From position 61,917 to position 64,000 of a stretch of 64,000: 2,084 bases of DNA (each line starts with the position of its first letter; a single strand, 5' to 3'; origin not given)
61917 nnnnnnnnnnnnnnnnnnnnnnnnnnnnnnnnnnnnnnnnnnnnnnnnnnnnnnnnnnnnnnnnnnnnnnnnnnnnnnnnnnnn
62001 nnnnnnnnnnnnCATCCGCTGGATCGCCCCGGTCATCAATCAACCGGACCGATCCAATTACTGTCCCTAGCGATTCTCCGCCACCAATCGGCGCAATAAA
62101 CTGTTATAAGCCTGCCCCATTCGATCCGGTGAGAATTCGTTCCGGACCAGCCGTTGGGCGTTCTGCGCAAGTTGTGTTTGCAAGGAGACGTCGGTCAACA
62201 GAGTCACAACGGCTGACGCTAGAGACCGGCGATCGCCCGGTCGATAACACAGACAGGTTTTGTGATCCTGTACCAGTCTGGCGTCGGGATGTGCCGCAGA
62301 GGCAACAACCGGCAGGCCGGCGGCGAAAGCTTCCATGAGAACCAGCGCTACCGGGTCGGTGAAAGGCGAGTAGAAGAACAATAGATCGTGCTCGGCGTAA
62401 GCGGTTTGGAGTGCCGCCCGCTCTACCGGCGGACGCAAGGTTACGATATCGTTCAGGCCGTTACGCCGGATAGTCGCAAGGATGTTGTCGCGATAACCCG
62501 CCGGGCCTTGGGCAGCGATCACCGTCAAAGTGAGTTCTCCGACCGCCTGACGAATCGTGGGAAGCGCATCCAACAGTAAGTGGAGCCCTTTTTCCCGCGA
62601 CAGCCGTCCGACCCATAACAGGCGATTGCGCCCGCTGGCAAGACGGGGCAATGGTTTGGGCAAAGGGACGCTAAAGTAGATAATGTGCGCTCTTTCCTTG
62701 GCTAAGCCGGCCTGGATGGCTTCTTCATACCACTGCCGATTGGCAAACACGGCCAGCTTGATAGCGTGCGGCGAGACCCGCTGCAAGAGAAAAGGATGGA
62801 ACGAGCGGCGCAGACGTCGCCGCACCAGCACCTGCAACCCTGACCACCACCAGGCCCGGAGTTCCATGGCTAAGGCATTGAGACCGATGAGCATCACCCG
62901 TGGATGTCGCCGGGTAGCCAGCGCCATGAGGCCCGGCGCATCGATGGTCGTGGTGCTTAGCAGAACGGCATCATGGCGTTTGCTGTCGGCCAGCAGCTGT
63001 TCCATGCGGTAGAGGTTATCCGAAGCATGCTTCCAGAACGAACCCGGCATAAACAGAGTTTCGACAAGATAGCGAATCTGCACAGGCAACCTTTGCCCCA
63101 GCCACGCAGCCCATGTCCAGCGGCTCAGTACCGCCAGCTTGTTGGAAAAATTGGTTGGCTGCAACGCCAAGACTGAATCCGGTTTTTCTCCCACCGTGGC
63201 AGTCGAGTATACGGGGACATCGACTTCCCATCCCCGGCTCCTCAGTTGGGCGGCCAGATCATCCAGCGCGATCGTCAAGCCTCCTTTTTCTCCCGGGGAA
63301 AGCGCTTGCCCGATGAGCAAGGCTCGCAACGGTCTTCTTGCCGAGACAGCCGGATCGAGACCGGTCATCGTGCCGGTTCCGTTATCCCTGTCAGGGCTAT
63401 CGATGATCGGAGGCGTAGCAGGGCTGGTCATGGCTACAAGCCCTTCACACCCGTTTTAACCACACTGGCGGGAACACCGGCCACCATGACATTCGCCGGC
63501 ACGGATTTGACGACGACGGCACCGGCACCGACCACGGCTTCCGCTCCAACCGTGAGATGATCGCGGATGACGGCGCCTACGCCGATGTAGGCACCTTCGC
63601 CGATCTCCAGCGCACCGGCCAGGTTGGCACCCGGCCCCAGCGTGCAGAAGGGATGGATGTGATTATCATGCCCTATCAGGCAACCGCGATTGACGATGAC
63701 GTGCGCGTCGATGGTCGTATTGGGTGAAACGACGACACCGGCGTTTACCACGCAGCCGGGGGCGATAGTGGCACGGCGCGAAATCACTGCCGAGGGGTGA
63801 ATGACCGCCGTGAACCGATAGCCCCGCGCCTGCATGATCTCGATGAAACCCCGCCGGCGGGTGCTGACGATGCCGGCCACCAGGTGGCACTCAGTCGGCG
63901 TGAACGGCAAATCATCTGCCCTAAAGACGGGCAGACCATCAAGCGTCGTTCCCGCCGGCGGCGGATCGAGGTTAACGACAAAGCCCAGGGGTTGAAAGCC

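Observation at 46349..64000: Uncharacterised glycan or modified-sugar biosynthetic cluster with an unusual enzyme set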

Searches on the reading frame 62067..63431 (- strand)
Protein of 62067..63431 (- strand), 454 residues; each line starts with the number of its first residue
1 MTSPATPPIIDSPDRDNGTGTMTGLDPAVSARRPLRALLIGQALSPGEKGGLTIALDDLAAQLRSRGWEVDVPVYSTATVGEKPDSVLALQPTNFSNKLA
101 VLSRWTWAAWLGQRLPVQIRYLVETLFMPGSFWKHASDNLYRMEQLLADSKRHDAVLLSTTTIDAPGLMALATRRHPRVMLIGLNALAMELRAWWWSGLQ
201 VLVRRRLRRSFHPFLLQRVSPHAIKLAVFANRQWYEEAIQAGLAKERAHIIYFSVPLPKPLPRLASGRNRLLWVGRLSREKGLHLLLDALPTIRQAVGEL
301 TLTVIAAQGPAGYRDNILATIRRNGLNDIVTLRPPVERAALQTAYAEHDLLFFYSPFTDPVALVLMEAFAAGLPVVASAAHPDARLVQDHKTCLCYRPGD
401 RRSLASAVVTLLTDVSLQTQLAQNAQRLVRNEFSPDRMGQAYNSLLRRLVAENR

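Call 5: search_protein_families(library=pfam, proteins=[window:62067-63431:-], max_evalue=0.01)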
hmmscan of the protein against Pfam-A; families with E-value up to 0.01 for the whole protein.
window:62067-63431:- (454 aa): 4 families
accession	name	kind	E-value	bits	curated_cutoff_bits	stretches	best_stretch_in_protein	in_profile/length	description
PF13692.12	Glyco_trans_1_4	-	2.7e-22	80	27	1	269-414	2-142/142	Glycosyl transferases group 1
PF00534.26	Glycos_transf_1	-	2.2e-20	73.3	26.4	1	265-427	12-171/172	Glycosyl transferases group 1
PF20706.3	GT4-conflict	-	0.00013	21.5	26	1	250-390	178-323/385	Family 4 Glycosyltransferase in conflict systems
PF13524.12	Glyco_trans_1_2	-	0.00021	21.7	25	1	359-437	61-137/144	Glycosyl transferase-like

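Call 7: search_protein_families(library=ncbifam, proteins=[window:62067-63431:-], max_evalue=0.01)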
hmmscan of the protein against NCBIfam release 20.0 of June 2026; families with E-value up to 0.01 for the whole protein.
window:62067-63431:- (454 aa): 28 families (the best 25 are shown)
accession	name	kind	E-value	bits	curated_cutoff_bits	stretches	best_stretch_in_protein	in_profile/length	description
NF041876.1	EPS_EpsE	equivalog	6.9e-22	78.2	400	1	266-437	212-384/389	exopolysaccharide biosynthesis GT4 family glycosyltransferase EpsE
TIGR03088.1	stp2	hypoth_equivalog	6.5e-16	58.3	409.05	1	270-449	196-373/374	TIGR03088 family PEP-CTERM/XrtA system glycosyltransferase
TIGR03449.1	mycothiol_MshA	equivalog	1.7e-15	56.9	462.5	1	271-439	223-393/406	D-inositol-3-phosphate glycosyltransferase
NF038229.1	Glyco4_Geo_Pelo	equivalog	1.6e-12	47.1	400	1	282-450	175-337/338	GPMC system family 4 glycosyltransferase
TIGR04047.1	MSMEG_0565_glyc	hypoth_equivalog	6.6e-12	45.2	259.85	1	271-430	196-356/373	MSMEG_0565 family glycosyltransferase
TIGR04063.1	stp3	hypoth_equivalog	9.3e-12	44.5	442.05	1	273-450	218-396/397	TIGR04063 family PEP-CTERM/XrtA system glycosyltransferase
TIGR02149.1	glgA_Coryne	subfamily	1.1e-11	44.5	302.4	1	268-441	204-382/391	glycogen synthase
NF012028.0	PRK15484.1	subfamily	4.5e-11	42.4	618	1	269-446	194-375/380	lipopolysaccharide N-acetylglucosaminyltransferase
NF046085.1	XrtY_assoc_Gly1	equivalog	1.9e-10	40.1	400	1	269-449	210-384/387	XrtY-associated glycosyltransferase XYAG1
NF053787.1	GlcN_PG_synth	equivalog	4.7e-10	38.9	480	1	267-439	196-349/361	N-acetylglucosaminyl phosphatidylglycerol synthase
TIGR03999.1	thiol_BshA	equivalog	8.6e-10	38.1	273.7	1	308-449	237-373/375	N-acetyl-alpha-D-glucosaminyl L-malate synthase BshA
NF038295.1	EPS_HpsP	equivalog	5.9e-09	35.4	550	1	268-440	207-378/388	hormogonium polysaccharide biosynthesis glycosyltransferase HpsP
NF047684.1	TeichurnBiosyTuaC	equivalog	4.6e-08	32.4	550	1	265-439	216-379/391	teichuronic acid biosynthesis protein TuaC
TIGR04157.1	glyco_rSAM_CFB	subfamily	3.1e-07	29.7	400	1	271-445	230-405/406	TIGR04157 family glycosyltransferase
NF007640.0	PRK10307.1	subfamily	1.3e-06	27.6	276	1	266-448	227-406/411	WcaI family glycosyltransferase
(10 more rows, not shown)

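Call 8: find_encoding_contigs(protein=window:62067-63431:-, flank=10000, max_places=6)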
Protein window:62067-63431:- (454 aa): 1 contig read that carries it; 1 place shown.
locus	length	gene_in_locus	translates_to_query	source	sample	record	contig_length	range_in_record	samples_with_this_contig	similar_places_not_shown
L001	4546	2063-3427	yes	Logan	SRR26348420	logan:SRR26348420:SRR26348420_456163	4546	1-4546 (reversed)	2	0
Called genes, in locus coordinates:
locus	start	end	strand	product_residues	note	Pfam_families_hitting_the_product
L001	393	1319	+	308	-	PF00685:Sulfotransfer_1, PF13469:Sulfotransfer_3 (weak)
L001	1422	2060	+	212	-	PF25084:LbH_EIF2B (faint), PF25087:GMPPB_C (faint), PF00132:Hexapep (weak)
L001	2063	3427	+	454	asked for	PF00534:Glycos_transf_1, PF13692:Glyco_trans_1_4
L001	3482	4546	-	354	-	?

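Call 65: search_protein_families(library=ncbifam, proteins=[L001:1422-2060:+, L001:393-1319:+], max_evalue=0.001)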
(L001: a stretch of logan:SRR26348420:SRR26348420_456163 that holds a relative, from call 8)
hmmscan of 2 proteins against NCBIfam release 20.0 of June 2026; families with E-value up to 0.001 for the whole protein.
L001:1422-2060:+ (212 aa): 39 families (the best 25 are shown)
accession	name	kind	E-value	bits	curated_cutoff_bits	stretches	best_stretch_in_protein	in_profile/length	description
TIGR03570.1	NeuD_NnaD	subfamily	8.7e-57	192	160.8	1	4-202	2-201/202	NeuD/PglB/VioB family sugar acetyltransferase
NF002060.0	PRK00892.1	subfamily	5.4e-18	65.2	207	2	81-146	100-165/345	UDP-3-O-(3-hydroxymyristoyl)glucosamine N-acyltransferase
NF003657.0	PRK05289.1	equivalog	7.6e-18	64.5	226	2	88-146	9-67/264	acyl-ACP--UDP-N-acetylglucosamine O-acyltransferase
TIGR03532.1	DapD_Ac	equivalog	8.6e-16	58.2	231.75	1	88-207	86-213/231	2,3,4,5-tetrahydropyridine-2,6-dicarboxylate N-acetyltransferase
TIGR01853.1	lipid_A_lpxD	equivalog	2.2e-15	56.4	242.5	2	80-146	90-156/325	UDP-3-O-(3-hydroxymyristoyl)glucosamine N-acyltransferase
TIGR01852.1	lipid_A_lpxA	equivalog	1e-14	54.4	231.05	2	88-146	4-62/254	acyl-ACP--UDP-N-acetylglucosamine O-acyltransferase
TIGR01172.1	cysE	equivalog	8.9e-11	42.1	210.65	1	90-202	63-161/162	serine O-acetyltransferase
NF007499.0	PRK10092.1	equivalog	7.6e-10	38.9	314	1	144-206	119-181/183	maltose O-acetyltransferase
NF010933.0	PRK14353.1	equivalog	2.1e-09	36.6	505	2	156-208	382-434/453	bifunctional UDP-N-acetylglucosamine diphosphorylase/glucosamine-1-phosphate N-acetyltransferase GlmU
NF050158.1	CarbAnhydGPos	equivalog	2.7e-09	36.9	250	1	155-206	88-141/172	gamma carbonic anhydrase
TIGR03308.1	phn_thr-fam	hypoth_equivalog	3.1e-09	37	201.65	1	155-207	109-161/204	phosphonate metabolim protein, transferase hexapeptide repeat family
NF007076.0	PRK09527.1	equivalog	4.6e-09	36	347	1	155-206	132-183/203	galactoside O-acetyltransferase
NF007797.0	PRK10502.1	subfamily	1.3e-08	34.7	192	1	120-208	94-179/183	WcaF family extracellular polysaccharide biosynthesis acetyltransferase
NF041874.1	EPS_EpsC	equivalog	2e-08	34.2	150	1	94-206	49-165/168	serine O-acetyltransferase EpsC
NF007240.0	PRK09677.1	equivalog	3.8e-08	33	243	1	154-207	130-183/192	putative lipopolysaccharide biosynthesis O-acetyl transferase WbbJ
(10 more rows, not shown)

L001:393-1319:+ (308 aa): 0 families

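Call 73: find_related_loci(query=window:62067-63431:-, collection=metagenome_contigs, flank=10000)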
Query window:62067-63431:- (454 aa) in metagenome_contigs; peptide patterns used: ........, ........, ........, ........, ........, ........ (x = any residue, [..] = any of these).
82 stretches matched a pattern; 1 encode a relative of the query (tblastn E <= 1e-3); 1 distinct loci.
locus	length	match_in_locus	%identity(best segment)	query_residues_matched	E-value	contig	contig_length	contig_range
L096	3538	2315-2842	35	270-452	4e-14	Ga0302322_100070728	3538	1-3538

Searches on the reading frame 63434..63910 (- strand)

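Call 5: search_protein_families(library=pfam, proteins=[window:63434-63910:-], max_evalue=0.01)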
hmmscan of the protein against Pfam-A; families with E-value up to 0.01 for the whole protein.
window:63434-63910:- (158 aa): 3 families
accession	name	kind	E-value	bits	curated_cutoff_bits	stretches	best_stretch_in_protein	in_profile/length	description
PF00132.30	Hexapep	-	3.8e-16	58.4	27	3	103-133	4-34/36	Bacterial transferase hexapeptide (six repeats)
PF25084.1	LbH_EIF2B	-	3.6e-07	30.6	54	1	35-67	73-105/105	EIF2B subunit epsilon LbH domain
PF14602.12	Hexapep_2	-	0.0087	16.2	27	0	103-133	4-32/34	Hexapeptide repeat of succinyl-transferase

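Call 7: search_protein_families(library=ncbifam, proteins=[window:63434-63910:-], max_evalue=0.01)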
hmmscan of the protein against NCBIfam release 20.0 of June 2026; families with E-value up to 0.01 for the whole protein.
window:63434-63910:- (158 aa): 47 families (the best 25 are shown)
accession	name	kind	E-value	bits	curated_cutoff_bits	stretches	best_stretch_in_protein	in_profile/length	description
TIGR03570.1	NeuD_NnaD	subfamily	6.4e-47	159.8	160.8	1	6-148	58-201/202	NeuD/PglB/VioB family sugar acetyltransferase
NF002060.0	PRK00892.1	subfamily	1.6e-18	66.9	207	2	27-92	100-165/345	UDP-3-O-(3-hydroxymyristoyl)glucosamine N-acyltransferase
NF003657.0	PRK05289.1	equivalog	2.5e-18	66.1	226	2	34-92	9-67/264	acyl-ACP--UDP-N-acetylglucosamine O-acyltransferase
TIGR03532.1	DapD_Ac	equivalog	3.6e-16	59.5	231.75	1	34-153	86-213/231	2,3,4,5-tetrahydropyridine-2,6-dicarboxylate N-acetyltransferase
TIGR01853.1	lipid_A_lpxD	equivalog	7.7e-16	57.9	242.5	2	26-92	90-156/325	UDP-3-O-(3-hydroxymyristoyl)glucosamine N-acyltransferase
TIGR01852.1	lipid_A_lpxA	equivalog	2.2e-15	56.6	231.05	2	34-92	4-62/254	acyl-ACP--UDP-N-acetylglucosamine O-acyltransferase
TIGR01172.1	cysE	equivalog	2.2e-11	44.1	210.65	1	36-148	63-161/162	serine O-acetyltransferase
NF007499.0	PRK10092.1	equivalog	2.2e-10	40.7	314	1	89-152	118-181/183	maltose O-acetyltransferase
NF010933.0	PRK14353.1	equivalog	6.9e-10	38.1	505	2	102-154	382-434/453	bifunctional UDP-N-acetylglucosamine diphosphorylase/glucosamine-1-phosphate N-acetyltransferase GlmU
TIGR03308.1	phn_thr-fam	hypoth_equivalog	7.8e-10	38.9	201.65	1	101-153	109-161/204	phosphonate metabolim protein, transferase hexapeptide repeat family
NF050158.1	CarbAnhydGPos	equivalog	1.2e-09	38.1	250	1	101-152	88-141/172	gamma carbonic anhydrase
NF007076.0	PRK09527.1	equivalog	1.6e-09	37.4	347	1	100-152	131-183/203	galactoside O-acetyltransferase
NF007797.0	PRK10502.1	subfamily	4.1e-09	36.3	192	1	66-154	94-179/183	WcaF family extracellular polysaccharide biosynthesis acetyltransferase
NF041874.1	EPS_EpsC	equivalog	9.4e-09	35.2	150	1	40-152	49-165/168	serine O-acetyltransferase EpsC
NF007240.0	PRK09677.1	equivalog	2.2e-08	33.8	243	1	100-153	130-183/192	putative lipopolysaccharide biosynthesis O-acetyl transferase WbbJ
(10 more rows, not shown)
